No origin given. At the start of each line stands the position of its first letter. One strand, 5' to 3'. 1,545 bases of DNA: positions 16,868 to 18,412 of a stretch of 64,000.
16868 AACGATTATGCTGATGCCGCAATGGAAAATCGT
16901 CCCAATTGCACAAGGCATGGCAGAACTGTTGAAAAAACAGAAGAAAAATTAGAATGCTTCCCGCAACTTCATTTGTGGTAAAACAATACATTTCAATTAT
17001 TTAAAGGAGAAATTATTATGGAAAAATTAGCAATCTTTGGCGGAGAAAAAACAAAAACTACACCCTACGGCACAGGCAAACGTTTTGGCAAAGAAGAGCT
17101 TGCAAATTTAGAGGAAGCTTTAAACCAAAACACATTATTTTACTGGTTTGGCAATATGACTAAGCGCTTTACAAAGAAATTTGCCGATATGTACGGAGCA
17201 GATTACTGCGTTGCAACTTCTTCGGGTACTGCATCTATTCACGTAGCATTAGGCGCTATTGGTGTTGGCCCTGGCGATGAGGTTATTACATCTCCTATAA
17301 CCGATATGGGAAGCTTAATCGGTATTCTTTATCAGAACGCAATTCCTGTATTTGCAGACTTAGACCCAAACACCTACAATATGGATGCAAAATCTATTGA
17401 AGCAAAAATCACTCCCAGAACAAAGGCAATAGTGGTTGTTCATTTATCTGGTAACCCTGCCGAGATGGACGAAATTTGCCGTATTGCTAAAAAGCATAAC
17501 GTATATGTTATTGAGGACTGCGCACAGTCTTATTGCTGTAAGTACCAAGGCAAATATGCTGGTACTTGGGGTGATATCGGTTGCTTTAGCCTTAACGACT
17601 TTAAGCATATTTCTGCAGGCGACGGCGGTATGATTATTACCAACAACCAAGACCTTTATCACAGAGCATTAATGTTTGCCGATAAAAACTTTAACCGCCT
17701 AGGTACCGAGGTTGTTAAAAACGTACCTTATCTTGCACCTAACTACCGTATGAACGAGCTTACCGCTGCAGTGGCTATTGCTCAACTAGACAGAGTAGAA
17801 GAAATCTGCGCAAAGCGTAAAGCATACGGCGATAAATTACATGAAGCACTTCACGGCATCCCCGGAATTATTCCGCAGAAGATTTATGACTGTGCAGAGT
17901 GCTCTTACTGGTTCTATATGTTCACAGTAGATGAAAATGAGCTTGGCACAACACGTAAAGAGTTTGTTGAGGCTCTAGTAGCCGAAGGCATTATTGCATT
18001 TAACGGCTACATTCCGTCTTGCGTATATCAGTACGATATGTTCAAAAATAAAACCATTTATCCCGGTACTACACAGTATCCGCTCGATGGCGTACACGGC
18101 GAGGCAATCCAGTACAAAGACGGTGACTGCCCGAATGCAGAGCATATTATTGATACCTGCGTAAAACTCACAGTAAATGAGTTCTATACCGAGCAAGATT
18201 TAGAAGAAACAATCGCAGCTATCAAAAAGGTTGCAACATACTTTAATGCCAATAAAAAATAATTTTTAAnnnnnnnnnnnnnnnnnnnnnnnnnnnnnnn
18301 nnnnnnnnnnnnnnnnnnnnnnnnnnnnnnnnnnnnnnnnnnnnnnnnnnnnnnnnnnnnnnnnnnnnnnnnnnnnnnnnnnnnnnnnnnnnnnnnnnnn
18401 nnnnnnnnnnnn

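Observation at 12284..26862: AraC-linked amino-sugar locus mixing NagA/NagB/GH20 with biosynthetic-type aminotransferases and MocA-family dehydrogenases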

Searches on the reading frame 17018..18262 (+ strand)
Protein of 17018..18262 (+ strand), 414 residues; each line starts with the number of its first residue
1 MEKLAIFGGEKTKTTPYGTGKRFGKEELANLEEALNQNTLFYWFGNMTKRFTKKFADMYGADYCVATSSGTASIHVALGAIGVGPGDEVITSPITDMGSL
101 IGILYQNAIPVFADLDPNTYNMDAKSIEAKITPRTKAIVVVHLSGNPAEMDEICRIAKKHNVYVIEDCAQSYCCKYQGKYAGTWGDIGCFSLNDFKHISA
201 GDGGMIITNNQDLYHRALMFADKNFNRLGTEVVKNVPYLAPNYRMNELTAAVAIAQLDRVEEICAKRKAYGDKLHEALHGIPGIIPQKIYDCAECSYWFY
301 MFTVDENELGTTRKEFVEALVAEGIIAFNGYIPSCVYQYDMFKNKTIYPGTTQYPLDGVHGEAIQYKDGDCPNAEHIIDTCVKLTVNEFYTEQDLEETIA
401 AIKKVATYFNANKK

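Call 3: search_protein_families(library=pfam, proteins=[window:17018-18262:+])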
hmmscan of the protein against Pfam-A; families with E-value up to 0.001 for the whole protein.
window:17018-18262:+ (414 aa): 5 families
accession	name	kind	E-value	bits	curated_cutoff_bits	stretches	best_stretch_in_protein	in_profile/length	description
PF01041.23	DegT_DnrJ_EryC1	-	4.6e-88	296.3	19.8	1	24-349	4-324/360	DegT/DnrJ/EryC1/StrS aminotransferase family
PF01053.26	Cys_Met_Meta_PP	-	2e-07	30.3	27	1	44-167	49-173/381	Cys/Met metabolism PLP-dependent enzyme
PF01212.27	Beta_elim_lyase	-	1.7e-06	28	27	1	48-288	34-275/288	Beta-eliminating lyase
PF00155.27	Aminotran_1_2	-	3.6e-06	26.9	19.7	1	32-169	28-187/361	Aminotransferase class I and II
PF00266.25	Aminotran_5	-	1.3e-05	24.8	21.5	1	51-172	48-180/371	Aminotransferase class-V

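Call 5: search_protein_families(library=ncbifam, proteins=[window:17018-18262:+], max_evalue=0.00001)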
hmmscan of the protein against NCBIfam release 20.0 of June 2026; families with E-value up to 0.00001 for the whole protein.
window:17018-18262:+ (414 aa): 22 families
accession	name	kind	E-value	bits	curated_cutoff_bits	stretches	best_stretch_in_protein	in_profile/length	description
TIGR03588.1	PseC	equivalog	1.4e-61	208.5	423.5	1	16-344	3-338/380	UDP-4-amino-4,6-dideoxy-N-acetyl-beta-L-altrosamine transaminase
NF008687.0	PRK11706.1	equivalog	2.9e-59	200.7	375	1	25-333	11-322/375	dTDP-4-amino-4,6-dideoxygalactose transaminase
TIGR04181.1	NHT_00031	hypoth_equivalog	5.6e-59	199.8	420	1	23-331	8-326/359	LegC family aminotransferase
NF008658.2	PRK11658.1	equivalog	5.4e-53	180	631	1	23-326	12-319/379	UDP-4-amino-4-deoxy-L-arabinose aminotransferase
TIGR04427.1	PLP_DesI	equivalog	1.1e-51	176.2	650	1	2-342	6-340/390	dTDP-4-dehydro-6-deoxyglucose aminotransferase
NF011936.0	PRK15407.1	equivalog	2.5e-50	171.4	423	2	19-219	40-246/440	lipopolysaccharide biosynthesis protein RfbH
TIGR02379.1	ECA_wecE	subfamily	9e-49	166.2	434.85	1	18-334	5-324/376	dTDP-4-amino-4,6-dideoxy-D-glucose transaminase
NF005816.0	PRK07682.1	equivalog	6.4e-09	34.9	620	1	47-169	75-204/390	aminotransferase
NF005817.0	PRK07683.1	equivalog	1.3e-08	33.9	575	1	49-171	75-204/387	aminotransferase A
NF004770.0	PRK06108.1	subfamily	5.1e-08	32.1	422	1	49-167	84-209/396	pyridoxal phosphate-dependent aminotransferase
NF006003.0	PRK08133.1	equivalog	5.6e-08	31.9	522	1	39-168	58-188/396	O-succinylhomoserine sulfhydrylase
NF005744.0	PRK07568.1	subfamily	1.4e-07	30.7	389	1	53-170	80-204/398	pyridoxal phosphate-dependent aminotransferase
TIGR01325.1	O_suc_HS_sulf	equivalog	2.5e-07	29.7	510.05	1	44-151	51-156/380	O-succinylhomoserine sulfhydrylase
NF006230.0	PRK08363.1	equivalog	2.7e-07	29.7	534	1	62-323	94-351/398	alanine aminotransferase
NF009079.0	PRK12414.1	subfamily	4.9e-07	29.1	481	1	42-147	66-174/384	methionine aminotransferase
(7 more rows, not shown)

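Call 7: find_encoding_contigs(protein=window:17018-18262:+, flank=10000, max_places=6)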
Protein window:17018-18262:+ (414 aa): no gene with exactly this product is on record in the collection.

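Call 8: find_homologous_proteins(query=window:17018-18262:+, max_evalue=1e-30)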
Query window:17018-18262:+ (414 aa): 7625 proteins with E <= 1e-30 among 8000 candidates; the best 120 are listed.
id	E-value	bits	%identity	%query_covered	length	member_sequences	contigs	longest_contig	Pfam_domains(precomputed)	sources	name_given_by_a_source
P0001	2.5e-279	944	97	100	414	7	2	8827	PF00155.28,PF00266.26,PF01212.28,PF01053.27,PF01041.24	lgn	-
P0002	4.4e-248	841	86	100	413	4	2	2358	PF00155.28,PF01212.28,PF01053.27,PF01041.24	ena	-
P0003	1.7e-233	793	81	99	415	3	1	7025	PF00266.26,PF01212.28,PF01053.27,PF01041.24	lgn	-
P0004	4.8e-232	789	82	100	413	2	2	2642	PF00155.28,PF01212.28,PF01053.27,PF01041.24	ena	-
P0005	9.0e-229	778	81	100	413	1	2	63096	PF01212.28,PF01053.27,PF01041.24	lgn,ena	-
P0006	2.5e-228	776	80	99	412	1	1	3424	PF01212.28,PF01053.27,PF01041.24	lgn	-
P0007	5.3e-228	775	78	100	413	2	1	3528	PF00155.28,PF00266.26,PF01212.28,PF01053.27,PF01041.24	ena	-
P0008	1.5e-227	774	81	99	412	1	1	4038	PF00266.26,PF01212.28,PF01053.27,PF01041.24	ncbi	-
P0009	2.6e-227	773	79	100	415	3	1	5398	PF00155.28,PF00266.26,PF01212.28,PF01053.27,PF01041.24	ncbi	-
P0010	3.2e-227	773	79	99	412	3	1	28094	PF00155.28,PF00266.26,PF01212.28,PF01053.27,PF01041.24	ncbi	-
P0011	3.5e-226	769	78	100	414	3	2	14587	PF01053.27,PF01041.24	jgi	-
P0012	9.6e-224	761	78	100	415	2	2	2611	PF00266.26,PF01212.28,PF01053.27,PF01041.24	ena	-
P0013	1.2e-223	761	80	99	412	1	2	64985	PF00266.26,PF01212.28,PF01053.27,PF01041.24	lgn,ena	-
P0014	1.3e-223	761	79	99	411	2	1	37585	PF00266.26,PF01212.28,PF01053.27,PF01041.24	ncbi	-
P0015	1.7e-223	760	78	99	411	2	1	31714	PF01212.28,PF01053.27,PF01041.24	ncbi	-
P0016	2.5e-223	760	78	99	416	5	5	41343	PF00266.26,PF01212.28,PF01053.27,PF01041.24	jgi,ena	-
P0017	3.0e-223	760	78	100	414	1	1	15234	PF00155.28,PF00266.26,PF01212.28,PF01053.27,PF01041.24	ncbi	-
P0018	2.4e-222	757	78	100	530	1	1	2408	PF10415.15,PF01053.27,PF01041.24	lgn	-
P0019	4.0e-222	756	77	100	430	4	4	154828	PF00155.28,PF00266.26,PF01212.28,PF01053.27,PF01041.24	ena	-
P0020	8.4e-221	752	77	100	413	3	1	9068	PF01212.28,PF01053.27,PF01041.24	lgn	-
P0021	1.8e-220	750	77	100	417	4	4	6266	PF00155.28,PF00266.26,PF01212.28,PF01053.27,PF01041.24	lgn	-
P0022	2.0e-220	750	77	99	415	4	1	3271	PF00266.26,PF01212.28,PF01053.27,PF01041.24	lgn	-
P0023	3.0e-219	746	77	99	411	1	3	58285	PF00266.26,PF01212.28,PF01053.27,PF01041.24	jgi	-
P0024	5.2e-219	746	78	99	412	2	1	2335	PF00155.28,PF00266.26,PF01212.28,PF01053.27,PF01041.24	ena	-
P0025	4.1e-218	743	77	99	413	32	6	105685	PF00155.28,PF00266.26,PF01212.28,PF01053.27,PF01041.24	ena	-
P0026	1.1e-217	741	76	99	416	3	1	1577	PF00266.26,PF01212.28,PF01053.27,PF01041.24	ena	-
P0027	1.1e-217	741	76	99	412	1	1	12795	PF00266.26,PF01212.28,PF01053.27,PF01041.24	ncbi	-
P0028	1.2e-217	741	77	100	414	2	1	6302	PF00155.28,PF00266.26,PF01053.27,PF01041.24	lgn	-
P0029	1.4e-217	741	78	98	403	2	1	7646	PF00266.26,PF01212.28,PF01053.27,PF01041.24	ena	-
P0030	1.4e-216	738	76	100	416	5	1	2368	PF00266.26,PF01212.28,PF01053.27,PF01041.24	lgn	-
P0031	1.7e-216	737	76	99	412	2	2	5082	PF01212.28,PF01053.27,PF01041.24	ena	-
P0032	1.0e-215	735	76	100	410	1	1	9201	PF00266.26,PF01212.28,PF01053.27,PF01041.24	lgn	-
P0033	3.3e-215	733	75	100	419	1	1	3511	PF00266.26,PF01212.28,PF01053.27,PF01041.24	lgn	-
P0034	6.6e-215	732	77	99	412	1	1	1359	PF01212.28,PF01053.27,PF01041.24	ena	-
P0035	1.5e-214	731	77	99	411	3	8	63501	PF00266.26,PF01212.28,PF01053.27,PF01041.24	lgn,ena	-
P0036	2.5e-214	730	75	99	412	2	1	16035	PF00266.26,PF01212.28,PF01053.27,PF01041.24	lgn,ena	-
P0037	4.5e-214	729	75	100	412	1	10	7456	PF00155.28,PF01212.28,PF01053.27,PF01041.24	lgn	-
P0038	1.2e-213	728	75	100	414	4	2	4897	PF01053.27,PF01041.24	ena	-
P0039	6.0e-213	726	75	100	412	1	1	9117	PF00155.28,PF01212.28,PF01053.27,PF01041.24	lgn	-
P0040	3.6e-212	723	74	100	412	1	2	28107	PF00155.28,PF01212.28,PF01053.27,PF01041.24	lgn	-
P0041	1.1e-211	721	74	100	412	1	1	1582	PF00155.28,PF01212.28,PF01053.27,PF01041.24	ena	-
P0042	2.1e-211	721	73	99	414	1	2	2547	PF00266.26,PF01212.28,PF01053.27,PF01041.24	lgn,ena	-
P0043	1.3e-210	718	72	100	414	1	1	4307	PF00266.26,PF01212.28,PF01053.27,PF01041.24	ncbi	-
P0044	3.6e-210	716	74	100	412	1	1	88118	PF01212.28,PF01053.27,PF01041.24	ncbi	-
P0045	4.8e-210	716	74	100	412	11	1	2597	PF01212.28,PF01053.27,PF01041.24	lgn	-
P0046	1.9e-209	714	73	100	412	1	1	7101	PF01212.28,PF01053.27,PF01041.24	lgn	-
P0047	3.3e-209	713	73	100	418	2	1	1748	PF01212.28,PF01053.27,PF01041.24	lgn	-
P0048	2.0e-208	711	72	100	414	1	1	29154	PF00155.28,PF00266.26,PF01212.28,PF01053.27,PF01041.24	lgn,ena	-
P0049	1.9e-206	704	74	100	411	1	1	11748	PF01212.28,PF01053.27,PF01041.24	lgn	-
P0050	9.2e-206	702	74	99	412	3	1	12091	PF00155.28,PF00266.26,PF01212.28,PF01053.27,PF01041.24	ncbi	-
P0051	2.6e-205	700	72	99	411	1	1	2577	PF00266.26,PF01212.28,PF01053.27,PF01041.24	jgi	jgi:dTDP-4-amino-4,6-dideoxygalactose transaminase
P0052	3.1e-205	700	73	100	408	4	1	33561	PF01212.28,PF01053.27,PF01041.24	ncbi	-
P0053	4.0e-205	700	72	100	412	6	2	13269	PF00266.26,PF01212.28,PF01053.27,PF01041.24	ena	-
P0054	3.0e-203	694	72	100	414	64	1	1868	PF01212.28,PF01053.27,PF01041.24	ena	-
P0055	3.4e-203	694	70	100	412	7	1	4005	PF00266.26,PF01212.28,PF01053.27,PF01041.24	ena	-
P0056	7.9e-202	689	72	99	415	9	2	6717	PF01053.27,PF01041.24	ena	-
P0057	1.3e-201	688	71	100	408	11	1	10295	PF00266.26,PF01212.28,PF01053.27,PF01041.24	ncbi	-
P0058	2.9e-201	687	72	100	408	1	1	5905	PF00266.26,PF01212.28,PF01053.27,PF01041.24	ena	-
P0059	3.9e-201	687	72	100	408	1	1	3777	PF00155.28,PF00266.26,PF01212.28,PF01053.27,PF01041.24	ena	-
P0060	7.4e-201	686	72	100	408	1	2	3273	PF00155.28,PF00266.26,PF01212.28,PF01053.27,PF01041.24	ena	-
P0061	1.5e-200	685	72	100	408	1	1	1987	PF01212.28,PF01041.24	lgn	-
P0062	2.3e-200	684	71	100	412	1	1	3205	PF01212.28,PF01053.27,PF01041.24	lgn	-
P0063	9.4e-200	682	71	100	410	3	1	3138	PF01053.27,PF01041.24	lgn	-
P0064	8.8e-199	679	71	100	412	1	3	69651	PF01212.28,PF01053.27,PF01041.24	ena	-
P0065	1.9e-198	678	71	100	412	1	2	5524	PF01212.28,PF01053.27,PF01041.24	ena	-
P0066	2.0e-198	678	71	100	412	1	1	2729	PF01212.28,PF01053.27,PF01041.24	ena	-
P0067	2.4e-198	678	71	100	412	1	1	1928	PF01212.28,PF01053.27,PF01041.24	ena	-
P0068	4.2e-198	677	71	99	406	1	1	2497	PF01053.27,PF01041.24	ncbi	-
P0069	1.2e-197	675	70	99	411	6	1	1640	PF00266.26,PF01212.28,PF01053.27,PF01041.24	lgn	-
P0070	1.4e-197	675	71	100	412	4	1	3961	PF01212.28,PF01053.27,PF01041.24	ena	-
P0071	1.4e-197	675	70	100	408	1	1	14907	PF01053.27,PF01041.24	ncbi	-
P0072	2.9e-196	671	70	100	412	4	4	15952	PF01212.28,PF01053.27,PF01041.24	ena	-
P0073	4.3e-196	670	69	99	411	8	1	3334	PF00155.28,PF00266.26,PF01212.28,PF01053.27,PF01041.24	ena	-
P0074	6.2e-196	670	70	100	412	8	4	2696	PF01212.28,PF01053.27,PF01041.24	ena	-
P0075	3.2e-195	667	70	100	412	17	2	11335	PF01053.27,PF01041.24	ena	-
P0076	7.3e-195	666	70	100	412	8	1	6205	PF01212.28,PF01053.27,PF01041.24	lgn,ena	-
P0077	4.3e-193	660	69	100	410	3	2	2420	PF01212.28,PF01053.27,PF01041.24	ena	-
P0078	2.1e-192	658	69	99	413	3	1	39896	PF00155.28,PF00266.26,PF01212.28,PF01053.27,PF01041.24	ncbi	-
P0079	3.2e-192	657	68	100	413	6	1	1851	PF01053.27,PF01041.24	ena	-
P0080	6.2e-191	653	68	99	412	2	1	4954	PF00266.26,PF01212.28,PF01053.27,PF01041.24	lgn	-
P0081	3.1e-190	651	68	99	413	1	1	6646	PF00155.28,PF00266.26,PF01212.28,PF01053.27,PF01041.24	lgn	-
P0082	3.4e-190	651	68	99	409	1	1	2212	PF01053.27,PF01041.24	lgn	-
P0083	1.4e-189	649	68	100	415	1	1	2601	PF01212.28,PF01053.27,PF01041.24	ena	-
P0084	1.9e-189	648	68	100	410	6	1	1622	PF01212.28,PF01053.27,PF01041.24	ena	-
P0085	1.7e-188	645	68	99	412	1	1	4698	PF00155.28,PF00266.26,PF01053.27,PF01041.24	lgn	-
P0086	5.5e-185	634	66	100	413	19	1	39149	PF00266.26,PF01212.28,PF01053.27,PF01041.24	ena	-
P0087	6.4e-185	633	66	100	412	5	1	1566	PF01212.28,PF01053.27,PF01041.24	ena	-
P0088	1.2e-184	632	76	85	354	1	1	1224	PF01053.27,PF01041.24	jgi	-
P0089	1.2e-183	629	79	82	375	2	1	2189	PF00266.26,PF01212.28,PF01053.27,PF01041.24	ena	-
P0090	3.3e-183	628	68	99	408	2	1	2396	PF00155.28,PF00266.26,PF01053.27,PF01041.24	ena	-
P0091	1.2e-181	623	65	100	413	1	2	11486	PF01212.28,PF01053.27,PF01041.24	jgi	jgi:dTDP-4-amino-4,6-dideoxygalactose transaminase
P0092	2.6e-181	621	65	100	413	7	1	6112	PF00266.26,PF01041.24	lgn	-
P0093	2.6e-180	618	65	100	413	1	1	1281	PF00266.26,PF01212.28,PF01053.27,PF01041.24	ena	-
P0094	5.1e-180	617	65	100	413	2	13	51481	PF00266.26,PF01212.28,PF01053.27,PF01041.24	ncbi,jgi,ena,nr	ncbi:MAG: DegT/DnrJ/EryC1/StrS family aminotransferase [Oscillospiraceae bacterium]|nr:DegT/DnrJ/Ery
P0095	9.6e-180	616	64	100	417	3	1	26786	PF01212.28,PF01053.27,PF01041.24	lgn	-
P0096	7.0e-179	613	64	100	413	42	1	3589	PF00266.26,PF01053.27,PF01041.24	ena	-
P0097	1.2e-178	613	66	99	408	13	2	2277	PF00155.28,PF00266.26,PF01041.24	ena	-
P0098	1.5e-178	612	64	100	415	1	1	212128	PF01212.28,PF01041.24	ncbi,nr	ncbi:MAG: DegT/DnrJ/EryC1/StrS family aminotransferase [Clostridiaceae bacterium]|nr:DegT/DnrJ/EryC1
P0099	1.6e-178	612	64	100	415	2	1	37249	PF00266.26,PF01212.28,PF01053.27,PF01041.24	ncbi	-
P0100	6.9e-178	610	64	100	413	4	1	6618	PF00266.26,PF01053.27,PF01041.24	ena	-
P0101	7.0e-178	610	63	100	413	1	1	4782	PF00266.26,PF01212.28,PF01053.27,PF01041.24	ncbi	-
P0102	1.1e-177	609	67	93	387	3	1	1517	PF01212.28,PF01041.24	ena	-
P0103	1.5e-177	609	64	100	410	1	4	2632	PF01212.28,PF01053.27,PF01041.24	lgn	-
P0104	1.7e-177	609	66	99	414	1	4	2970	PF01212.28,PF01053.27,PF01041.24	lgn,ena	-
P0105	1.9e-177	609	65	100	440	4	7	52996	PF01212.28,PF01053.27,PF01041.24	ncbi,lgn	-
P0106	1.5e-176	606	63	100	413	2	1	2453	PF00266.26,PF01212.28,PF01053.27,PF01041.24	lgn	-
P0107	2.3e-176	605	64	100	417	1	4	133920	PF01212.28,PF01053.27,PF01041.24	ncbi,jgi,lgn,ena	-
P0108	2.3e-176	605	64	99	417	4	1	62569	PF00266.26,PF01212.28,PF01053.27,PF01041.24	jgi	jgi:dTDP-4-amino-4,6-dideoxygalactose transaminase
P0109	2.7e-176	605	64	99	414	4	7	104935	PF00266.26,PF01212.28,PF01053.27,PF01041.24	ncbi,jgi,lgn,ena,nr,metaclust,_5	ncbi:MAG: DegT/DnrJ/EryC1/StrS family aminotransferase [Caldicoprobacterales bacterium]|jgi:perosami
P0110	3.1e-176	605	63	100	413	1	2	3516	PF00266.26,PF01212.28,PF01041.24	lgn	-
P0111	5.0e-176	604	64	100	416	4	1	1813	PF01212.28,PF01053.27,PF01041.24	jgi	-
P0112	1.6e-175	602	64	98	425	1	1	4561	PF00266.26,PF01212.28,PF01053.27,PF01041.24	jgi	-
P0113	2.7e-175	602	63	100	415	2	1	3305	PF00266.26,PF01212.28,PF01053.27,PF01041.24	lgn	-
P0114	4.5e-175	601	65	99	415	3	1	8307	PF00266.26,PF01212.28,PF01053.27,PF01041.24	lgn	-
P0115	4.7e-175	601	64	99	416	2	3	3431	PF00266.26,PF01053.27,PF01041.24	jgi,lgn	-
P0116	5.9e-175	600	63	100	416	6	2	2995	PF01053.27,PF01041.24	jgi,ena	jgi:dTDP-4-amino-4,6-dideoxygalactose transaminase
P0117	2.0e-174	599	62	100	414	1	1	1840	PF00266.26,PF01041.24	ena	-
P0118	2.3e-174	599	65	99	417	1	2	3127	PF01212.28,PF01053.27,PF01041.24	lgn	-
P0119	6.7e-174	597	64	100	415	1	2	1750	PF01212.28,PF01053.27,PF01041.24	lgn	-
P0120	7.2e-174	597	63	99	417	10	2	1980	PF01212.28,PF01053.27,PF01041.24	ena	-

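Call 9: find_encoding_contigs(protein=P0019, flank=10000, max_places=2)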
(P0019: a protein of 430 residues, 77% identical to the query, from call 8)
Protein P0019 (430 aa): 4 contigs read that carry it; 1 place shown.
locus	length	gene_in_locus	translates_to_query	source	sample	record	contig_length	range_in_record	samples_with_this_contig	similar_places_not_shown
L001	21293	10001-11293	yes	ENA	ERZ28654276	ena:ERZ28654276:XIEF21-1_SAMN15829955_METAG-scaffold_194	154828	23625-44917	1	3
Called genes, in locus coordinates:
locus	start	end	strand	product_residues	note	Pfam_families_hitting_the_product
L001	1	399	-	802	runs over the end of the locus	PF02861:Clp_N, PF13191:AAA_16, PF00004:AAA, PF17871:AAA_lid_9, PF00004:AAA (weak), PF07724:AAA_2, PF07728:AAA_5, PF10431:ClpB_D2-small, +7 more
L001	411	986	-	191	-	PF01471:PG_binding_1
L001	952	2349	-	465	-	PF01471:PG_binding_1, PF09374:PG_binding_3 (faint), PF01471:PG_binding_1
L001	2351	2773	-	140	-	-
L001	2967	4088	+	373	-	PF13793:Pribosyltran_N, PF00156:Pribosyltran, PF14572:Pribosyl_synth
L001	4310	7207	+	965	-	-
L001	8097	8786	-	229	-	PF00072:Response_reg, PF00486:Trans_reg_C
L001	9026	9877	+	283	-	PF02311:AraC_binding (faint), PF00165:HTH_AraC (weak), PF12833:HTH_18, PF00165:HTH_AraC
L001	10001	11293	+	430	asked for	PF00155:Aminotran_1_2 (faint), PF01041:DegT_DnrJ_EryC1, PF01053:Cys_Met_Meta_PP, PF01212:Beta_elim_lyase (weak), PF00266:Aminotran_5 (weak)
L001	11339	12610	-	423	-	PF00155:Aminotran_1_2, PF01041:DegT_DnrJ_EryC1, PF00266:Aminotran_5, PF01212:Beta_elim_lyase (weak), PF01053:Cys_Met_Meta_PP (weak)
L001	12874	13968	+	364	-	PF01926:MMR_HSR1, PF02421:FeoB_N, PF06071:YchF-GTPase_C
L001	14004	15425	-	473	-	-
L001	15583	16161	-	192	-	-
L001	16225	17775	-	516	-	PF00239:Resolvase, PF07508:Recombinase, PF13408:Zn_ribbon_recom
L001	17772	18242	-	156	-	PF04434:SWIM (weak), PF05154:TM2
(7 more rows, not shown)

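Call 10: find_encoding_contigs(protein=P0098, flank=10000, max_places=2)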
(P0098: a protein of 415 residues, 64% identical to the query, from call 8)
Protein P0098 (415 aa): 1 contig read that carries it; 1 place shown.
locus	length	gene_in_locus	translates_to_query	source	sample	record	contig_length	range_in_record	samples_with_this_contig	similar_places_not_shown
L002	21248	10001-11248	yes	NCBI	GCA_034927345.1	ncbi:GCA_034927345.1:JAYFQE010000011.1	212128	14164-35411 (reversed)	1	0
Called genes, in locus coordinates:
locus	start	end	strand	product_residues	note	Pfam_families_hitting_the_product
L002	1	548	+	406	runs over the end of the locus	PF00155:Aminotran_1_2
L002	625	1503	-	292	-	PF02311:AraC_binding, PF07883:Cupin_2 (faint), PF12833:HTH_18, PF00165:HTH_AraC (weak)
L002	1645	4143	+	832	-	PF22666:Glyco_hydro_2_N2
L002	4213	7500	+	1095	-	-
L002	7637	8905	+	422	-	PF02812:ELFV_dehydrog_N, PF00208:ELFV_dehydrog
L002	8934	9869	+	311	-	PF02311:AraC_binding, PF07883:Cupin_2 (weak), PF00165:HTH_AraC (weak), PF12833:HTH_18, PF00165:HTH_AraC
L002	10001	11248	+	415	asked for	PF01041:DegT_DnrJ_EryC1, PF01212:Beta_elim_lyase (weak)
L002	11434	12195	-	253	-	-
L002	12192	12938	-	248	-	PF04909:Amidohydro_2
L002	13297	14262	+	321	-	PF00528:BPD_transp_1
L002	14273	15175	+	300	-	PF00528:BPD_transp_1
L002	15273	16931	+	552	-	-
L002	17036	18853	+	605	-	PF06580:His_kinase, PF02518:HATPase_c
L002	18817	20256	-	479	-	PF00072:Response_reg, PF00165:HTH_AraC (weak), PF12833:HTH_18, PF00165:HTH_AraC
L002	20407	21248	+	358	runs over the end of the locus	-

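Call 11: find_encoding_contigs(protein=P0109, flank=10000, max_places=2)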
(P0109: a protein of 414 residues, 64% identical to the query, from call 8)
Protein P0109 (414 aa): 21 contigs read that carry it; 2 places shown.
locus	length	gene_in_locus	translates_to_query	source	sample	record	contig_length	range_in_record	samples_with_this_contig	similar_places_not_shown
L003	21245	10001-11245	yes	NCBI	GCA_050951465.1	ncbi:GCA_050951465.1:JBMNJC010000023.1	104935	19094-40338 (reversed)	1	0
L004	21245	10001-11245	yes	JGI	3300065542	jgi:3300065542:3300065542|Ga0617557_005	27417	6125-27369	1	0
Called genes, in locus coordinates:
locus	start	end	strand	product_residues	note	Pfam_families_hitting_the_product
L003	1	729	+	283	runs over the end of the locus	PF02645:DegV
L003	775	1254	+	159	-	PF00588:SpoU_methylase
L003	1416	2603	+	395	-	PF00162:PGK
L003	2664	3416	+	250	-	PF00121:TIM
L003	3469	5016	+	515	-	PF01676:Metalloenzyme, PF06415:iPGM_N, PF01663:Phosphodiest (weak)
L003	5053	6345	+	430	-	PF03952:Enolase_N, PF00113:Enolase_C, PF13378:MR_MLE_C (weak)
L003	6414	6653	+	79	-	PF03840:SecG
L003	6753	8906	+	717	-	PF22896:OB_RNR_1st (faint), PF00313:CSD (faint), PF08206:OB_RNB, PF08206:OB_RNB, PF17849:OB_Dis3 (weak), PF17876:CSD2, PF00773:RNB, PF00575:S1, +1 more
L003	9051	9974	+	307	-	PF02311:AraC_binding, PF07883:Cupin_2, PF00165:HTH_AraC (weak), PF12833:HTH_18, PF00165:HTH_AraC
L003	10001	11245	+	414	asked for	PF01053:Cys_Met_Meta_PP, PF01041:DegT_DnrJ_EryC1, PF01212:Beta_elim_lyase (weak), PF00266:Aminotran_5 (weak)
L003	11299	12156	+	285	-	PF04909:Amidohydro_2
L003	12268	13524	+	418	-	PF00155:Aminotran_1_2 (weak), PF01041:DegT_DnrJ_EryC1, PF01212:Beta_elim_lyase (weak)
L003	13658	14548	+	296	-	PF01408:GFO_IDH_MocA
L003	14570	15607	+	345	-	PF01408:GFO_IDH_MocA, PF03447:NAD_binding_3 (faint), PF02894:GFO_IDH_MocA_C, PF22725:GFO_IDH_MocA_C3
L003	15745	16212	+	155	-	PF01668:SmpB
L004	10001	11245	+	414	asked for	PF01053:Cys_Met_Meta_PP, PF01041:DegT_DnrJ_EryC1, PF01212:Beta_elim_lyase (weak), PF00266:Aminotran_5 (weak)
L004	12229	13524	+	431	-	PF01041:DegT_DnrJ_EryC1, PF00155:Aminotran_1_2 (weak), PF01212:Beta_elim_lyase (faint)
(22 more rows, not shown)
